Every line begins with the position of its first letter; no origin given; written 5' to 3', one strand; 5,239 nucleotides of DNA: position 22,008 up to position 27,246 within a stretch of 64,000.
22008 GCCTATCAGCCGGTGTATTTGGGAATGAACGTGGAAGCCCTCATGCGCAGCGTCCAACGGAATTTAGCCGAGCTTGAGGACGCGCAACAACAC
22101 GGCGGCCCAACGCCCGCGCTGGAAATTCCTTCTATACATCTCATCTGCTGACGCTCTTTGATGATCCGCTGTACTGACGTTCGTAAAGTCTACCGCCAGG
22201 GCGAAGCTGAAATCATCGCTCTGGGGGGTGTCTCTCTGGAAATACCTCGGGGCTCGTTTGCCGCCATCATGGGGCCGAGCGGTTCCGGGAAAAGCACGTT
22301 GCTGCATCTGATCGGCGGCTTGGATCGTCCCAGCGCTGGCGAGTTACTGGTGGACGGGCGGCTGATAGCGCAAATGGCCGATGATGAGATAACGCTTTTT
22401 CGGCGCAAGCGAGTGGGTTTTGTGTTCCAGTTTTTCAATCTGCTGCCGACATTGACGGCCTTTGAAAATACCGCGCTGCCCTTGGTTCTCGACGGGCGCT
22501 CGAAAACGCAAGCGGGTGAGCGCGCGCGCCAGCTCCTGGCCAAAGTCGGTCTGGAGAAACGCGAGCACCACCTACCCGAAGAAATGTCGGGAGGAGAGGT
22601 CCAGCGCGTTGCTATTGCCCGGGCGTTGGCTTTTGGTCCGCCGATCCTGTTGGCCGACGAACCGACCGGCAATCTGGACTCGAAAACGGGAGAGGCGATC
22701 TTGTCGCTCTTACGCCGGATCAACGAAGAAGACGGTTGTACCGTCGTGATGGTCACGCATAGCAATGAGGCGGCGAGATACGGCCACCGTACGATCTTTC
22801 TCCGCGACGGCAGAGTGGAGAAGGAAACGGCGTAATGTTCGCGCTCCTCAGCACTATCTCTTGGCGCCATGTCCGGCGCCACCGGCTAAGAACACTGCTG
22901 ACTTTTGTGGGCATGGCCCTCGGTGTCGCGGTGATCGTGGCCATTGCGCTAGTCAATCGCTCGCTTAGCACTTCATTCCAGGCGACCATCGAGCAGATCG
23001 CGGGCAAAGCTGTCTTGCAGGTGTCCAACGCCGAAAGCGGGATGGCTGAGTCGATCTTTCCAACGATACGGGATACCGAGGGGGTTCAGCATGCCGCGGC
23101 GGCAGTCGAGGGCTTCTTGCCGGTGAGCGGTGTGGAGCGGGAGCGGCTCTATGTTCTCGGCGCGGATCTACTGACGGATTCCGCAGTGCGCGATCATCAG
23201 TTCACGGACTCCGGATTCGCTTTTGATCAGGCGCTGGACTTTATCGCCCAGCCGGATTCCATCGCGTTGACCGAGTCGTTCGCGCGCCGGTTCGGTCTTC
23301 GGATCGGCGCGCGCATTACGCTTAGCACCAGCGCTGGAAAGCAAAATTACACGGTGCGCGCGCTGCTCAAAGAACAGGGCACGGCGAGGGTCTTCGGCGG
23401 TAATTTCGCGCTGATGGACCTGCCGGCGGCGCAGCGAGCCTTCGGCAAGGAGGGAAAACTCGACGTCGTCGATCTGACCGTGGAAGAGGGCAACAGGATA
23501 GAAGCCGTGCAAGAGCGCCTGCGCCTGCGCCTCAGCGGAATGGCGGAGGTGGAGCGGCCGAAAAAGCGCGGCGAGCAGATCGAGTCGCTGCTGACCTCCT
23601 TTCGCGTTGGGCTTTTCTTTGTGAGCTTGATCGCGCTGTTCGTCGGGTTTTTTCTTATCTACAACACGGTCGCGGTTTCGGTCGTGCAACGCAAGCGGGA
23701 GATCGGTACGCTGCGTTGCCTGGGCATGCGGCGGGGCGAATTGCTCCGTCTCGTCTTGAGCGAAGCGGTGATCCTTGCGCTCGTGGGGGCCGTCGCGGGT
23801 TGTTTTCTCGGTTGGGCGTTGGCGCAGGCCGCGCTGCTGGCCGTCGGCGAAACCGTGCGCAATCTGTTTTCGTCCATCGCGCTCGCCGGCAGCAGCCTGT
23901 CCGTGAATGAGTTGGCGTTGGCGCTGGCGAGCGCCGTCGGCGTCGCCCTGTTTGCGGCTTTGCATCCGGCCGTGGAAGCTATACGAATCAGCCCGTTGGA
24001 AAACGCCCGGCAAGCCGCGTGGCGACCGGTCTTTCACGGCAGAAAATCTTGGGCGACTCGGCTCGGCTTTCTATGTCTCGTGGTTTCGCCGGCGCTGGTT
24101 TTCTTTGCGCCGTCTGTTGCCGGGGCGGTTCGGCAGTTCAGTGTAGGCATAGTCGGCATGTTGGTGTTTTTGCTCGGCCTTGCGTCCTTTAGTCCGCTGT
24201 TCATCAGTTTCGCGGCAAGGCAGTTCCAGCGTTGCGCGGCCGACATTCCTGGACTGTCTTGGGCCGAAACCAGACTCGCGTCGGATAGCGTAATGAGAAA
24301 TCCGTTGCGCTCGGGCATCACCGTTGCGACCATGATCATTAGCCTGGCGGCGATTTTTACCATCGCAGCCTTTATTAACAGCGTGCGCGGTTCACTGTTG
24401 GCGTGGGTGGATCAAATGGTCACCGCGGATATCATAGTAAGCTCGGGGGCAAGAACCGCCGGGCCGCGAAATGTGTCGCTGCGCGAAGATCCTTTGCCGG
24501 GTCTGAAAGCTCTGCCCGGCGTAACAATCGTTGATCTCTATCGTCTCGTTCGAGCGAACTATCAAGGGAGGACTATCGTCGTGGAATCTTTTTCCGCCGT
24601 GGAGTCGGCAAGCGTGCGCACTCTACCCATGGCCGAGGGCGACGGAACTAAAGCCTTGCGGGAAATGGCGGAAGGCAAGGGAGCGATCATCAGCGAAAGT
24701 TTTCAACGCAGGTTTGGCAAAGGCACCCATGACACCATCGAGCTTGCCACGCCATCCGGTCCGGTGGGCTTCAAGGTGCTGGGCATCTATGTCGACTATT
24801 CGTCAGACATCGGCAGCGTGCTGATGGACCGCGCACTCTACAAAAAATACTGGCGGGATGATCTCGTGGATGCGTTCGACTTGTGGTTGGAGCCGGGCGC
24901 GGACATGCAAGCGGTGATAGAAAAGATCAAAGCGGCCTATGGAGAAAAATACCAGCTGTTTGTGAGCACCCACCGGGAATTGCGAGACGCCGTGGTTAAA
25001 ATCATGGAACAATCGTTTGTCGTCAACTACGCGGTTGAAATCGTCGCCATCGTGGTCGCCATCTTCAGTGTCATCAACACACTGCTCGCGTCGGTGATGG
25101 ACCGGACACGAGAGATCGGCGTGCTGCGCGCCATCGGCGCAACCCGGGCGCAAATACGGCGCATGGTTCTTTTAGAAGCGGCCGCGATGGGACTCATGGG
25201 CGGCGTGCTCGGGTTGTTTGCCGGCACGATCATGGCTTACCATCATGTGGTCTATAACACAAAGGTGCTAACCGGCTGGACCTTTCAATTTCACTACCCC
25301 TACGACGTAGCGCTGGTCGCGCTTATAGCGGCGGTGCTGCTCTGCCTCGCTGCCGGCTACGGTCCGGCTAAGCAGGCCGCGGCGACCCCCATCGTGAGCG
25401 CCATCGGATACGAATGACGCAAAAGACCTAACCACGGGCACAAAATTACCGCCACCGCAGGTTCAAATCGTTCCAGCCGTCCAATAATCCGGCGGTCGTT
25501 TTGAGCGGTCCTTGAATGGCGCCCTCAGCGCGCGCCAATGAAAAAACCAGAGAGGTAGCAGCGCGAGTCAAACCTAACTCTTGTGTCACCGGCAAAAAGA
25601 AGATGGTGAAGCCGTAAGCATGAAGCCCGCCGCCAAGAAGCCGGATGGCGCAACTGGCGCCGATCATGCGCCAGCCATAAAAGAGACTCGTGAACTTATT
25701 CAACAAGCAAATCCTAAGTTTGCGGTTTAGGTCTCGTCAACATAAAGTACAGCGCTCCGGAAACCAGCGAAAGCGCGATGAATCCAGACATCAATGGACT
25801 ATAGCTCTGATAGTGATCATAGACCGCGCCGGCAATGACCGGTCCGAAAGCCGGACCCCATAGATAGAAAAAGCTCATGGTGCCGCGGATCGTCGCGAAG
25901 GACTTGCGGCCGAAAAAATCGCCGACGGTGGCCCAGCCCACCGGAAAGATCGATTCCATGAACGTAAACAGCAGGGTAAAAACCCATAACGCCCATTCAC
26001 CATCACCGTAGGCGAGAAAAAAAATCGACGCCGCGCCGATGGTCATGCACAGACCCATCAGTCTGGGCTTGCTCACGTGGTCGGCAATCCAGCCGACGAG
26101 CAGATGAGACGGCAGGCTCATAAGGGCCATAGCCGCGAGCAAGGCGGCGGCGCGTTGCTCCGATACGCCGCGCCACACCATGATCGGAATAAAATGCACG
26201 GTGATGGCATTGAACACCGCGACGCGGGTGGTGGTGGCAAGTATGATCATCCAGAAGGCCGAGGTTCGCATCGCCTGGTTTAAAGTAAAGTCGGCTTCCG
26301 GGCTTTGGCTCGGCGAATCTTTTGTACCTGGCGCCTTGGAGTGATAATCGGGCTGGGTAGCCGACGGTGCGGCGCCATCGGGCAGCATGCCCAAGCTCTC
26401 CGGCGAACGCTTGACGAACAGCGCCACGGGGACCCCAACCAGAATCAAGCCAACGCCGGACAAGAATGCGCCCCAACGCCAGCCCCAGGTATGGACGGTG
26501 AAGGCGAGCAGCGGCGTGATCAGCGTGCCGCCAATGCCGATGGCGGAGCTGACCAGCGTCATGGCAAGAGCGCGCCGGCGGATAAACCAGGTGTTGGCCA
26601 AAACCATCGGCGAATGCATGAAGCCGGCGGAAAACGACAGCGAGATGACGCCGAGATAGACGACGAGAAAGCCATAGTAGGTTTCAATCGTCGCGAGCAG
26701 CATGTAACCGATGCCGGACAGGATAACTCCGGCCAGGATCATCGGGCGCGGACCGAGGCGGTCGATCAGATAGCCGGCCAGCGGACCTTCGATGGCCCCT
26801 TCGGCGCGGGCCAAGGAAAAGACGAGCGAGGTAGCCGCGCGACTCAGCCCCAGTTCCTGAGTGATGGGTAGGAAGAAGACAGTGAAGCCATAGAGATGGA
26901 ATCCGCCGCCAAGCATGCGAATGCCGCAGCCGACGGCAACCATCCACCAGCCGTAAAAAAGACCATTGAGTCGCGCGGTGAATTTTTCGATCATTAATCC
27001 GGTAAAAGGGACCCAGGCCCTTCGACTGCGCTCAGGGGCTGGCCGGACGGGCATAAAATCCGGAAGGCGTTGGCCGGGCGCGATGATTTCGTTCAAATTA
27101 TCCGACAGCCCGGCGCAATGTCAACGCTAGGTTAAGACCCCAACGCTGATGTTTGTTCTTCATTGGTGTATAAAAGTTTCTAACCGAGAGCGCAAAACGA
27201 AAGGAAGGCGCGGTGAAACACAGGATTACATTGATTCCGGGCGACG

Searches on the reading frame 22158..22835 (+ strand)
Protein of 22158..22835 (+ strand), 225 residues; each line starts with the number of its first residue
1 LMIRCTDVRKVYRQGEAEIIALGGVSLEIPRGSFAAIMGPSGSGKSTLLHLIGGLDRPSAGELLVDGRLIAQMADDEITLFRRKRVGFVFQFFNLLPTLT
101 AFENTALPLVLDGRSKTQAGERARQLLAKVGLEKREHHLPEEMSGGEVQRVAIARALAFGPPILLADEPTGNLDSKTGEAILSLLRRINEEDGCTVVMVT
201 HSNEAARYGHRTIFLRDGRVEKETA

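Call 58: search_protein_families(library=pfam, proteins=[window:22158-22835:+], max_evalue=0.00001)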
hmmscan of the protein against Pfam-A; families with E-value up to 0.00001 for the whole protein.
window:22158-22835:+ (225 aa): 4 families
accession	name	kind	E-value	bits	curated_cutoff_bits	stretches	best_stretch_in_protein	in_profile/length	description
PF00005.33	ABC_tran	-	9.7e-35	120.6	25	1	23-170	2-136/137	ABC transporter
PF13304.12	AAA_21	-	1.2e-07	32.6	27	0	34-92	1-76/304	AAA domain, putative AbiEii toxin, Type IV TA system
PF02463.25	SMC_N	-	3.8e-06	26.9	40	0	32-211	24-207/220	RecF/RecN/SMC N terminal domain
PF13481.12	AAA_25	-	4e-06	27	27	0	29-49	30-50/195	AAA domain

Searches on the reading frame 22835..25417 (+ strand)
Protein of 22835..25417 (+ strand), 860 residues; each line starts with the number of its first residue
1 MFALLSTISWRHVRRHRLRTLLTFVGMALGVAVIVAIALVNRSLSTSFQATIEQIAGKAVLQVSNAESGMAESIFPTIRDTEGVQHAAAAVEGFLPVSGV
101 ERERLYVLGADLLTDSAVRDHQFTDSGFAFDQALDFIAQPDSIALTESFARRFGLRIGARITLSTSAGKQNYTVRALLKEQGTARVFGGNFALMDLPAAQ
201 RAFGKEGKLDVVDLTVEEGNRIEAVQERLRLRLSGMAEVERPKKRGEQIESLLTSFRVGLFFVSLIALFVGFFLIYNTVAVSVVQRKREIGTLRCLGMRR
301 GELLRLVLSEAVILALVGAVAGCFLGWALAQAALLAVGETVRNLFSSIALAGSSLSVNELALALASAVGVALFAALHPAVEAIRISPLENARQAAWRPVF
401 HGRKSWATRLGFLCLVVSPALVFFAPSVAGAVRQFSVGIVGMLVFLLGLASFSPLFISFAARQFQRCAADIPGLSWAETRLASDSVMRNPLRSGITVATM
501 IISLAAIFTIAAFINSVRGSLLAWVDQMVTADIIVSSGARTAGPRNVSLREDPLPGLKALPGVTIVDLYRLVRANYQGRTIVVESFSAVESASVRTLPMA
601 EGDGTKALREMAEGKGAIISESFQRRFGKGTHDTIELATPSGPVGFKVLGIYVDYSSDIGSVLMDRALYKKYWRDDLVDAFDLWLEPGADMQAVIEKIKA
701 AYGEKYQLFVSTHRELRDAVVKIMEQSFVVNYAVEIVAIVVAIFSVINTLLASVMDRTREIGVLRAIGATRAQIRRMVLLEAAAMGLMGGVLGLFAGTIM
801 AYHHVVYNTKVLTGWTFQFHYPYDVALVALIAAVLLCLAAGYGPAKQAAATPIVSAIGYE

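Call 58: search_protein_families(library=pfam, proteins=[window:22835-25417:+], max_evalue=0.00001)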
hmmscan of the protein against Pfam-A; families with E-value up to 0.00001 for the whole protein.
window:22835-25417:+ (860 aa): 2 families
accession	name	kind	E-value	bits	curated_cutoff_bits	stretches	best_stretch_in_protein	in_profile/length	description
PF02687.27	FtsX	-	1.8e-37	128.5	25.5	2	736-852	5-119/120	FtsX-like permease C-terminal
PF12704.14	MacB_PCD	-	9.8e-30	104.8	27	2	20-230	1-205/207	MacB-like periplasmic core domain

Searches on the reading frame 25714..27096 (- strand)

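Call 58: search_protein_families(library=pfam, proteins=[window:25714-27096:-], max_evalue=0.00001)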
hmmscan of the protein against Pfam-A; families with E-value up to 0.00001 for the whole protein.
window:25714-27096:- (460 aa): 1 family
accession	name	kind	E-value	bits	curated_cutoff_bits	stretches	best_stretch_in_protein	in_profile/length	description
PF07690.21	MFS_1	-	1.7e-38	132.9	33.4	2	70-379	14-306/347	Major Facilitator Superfamily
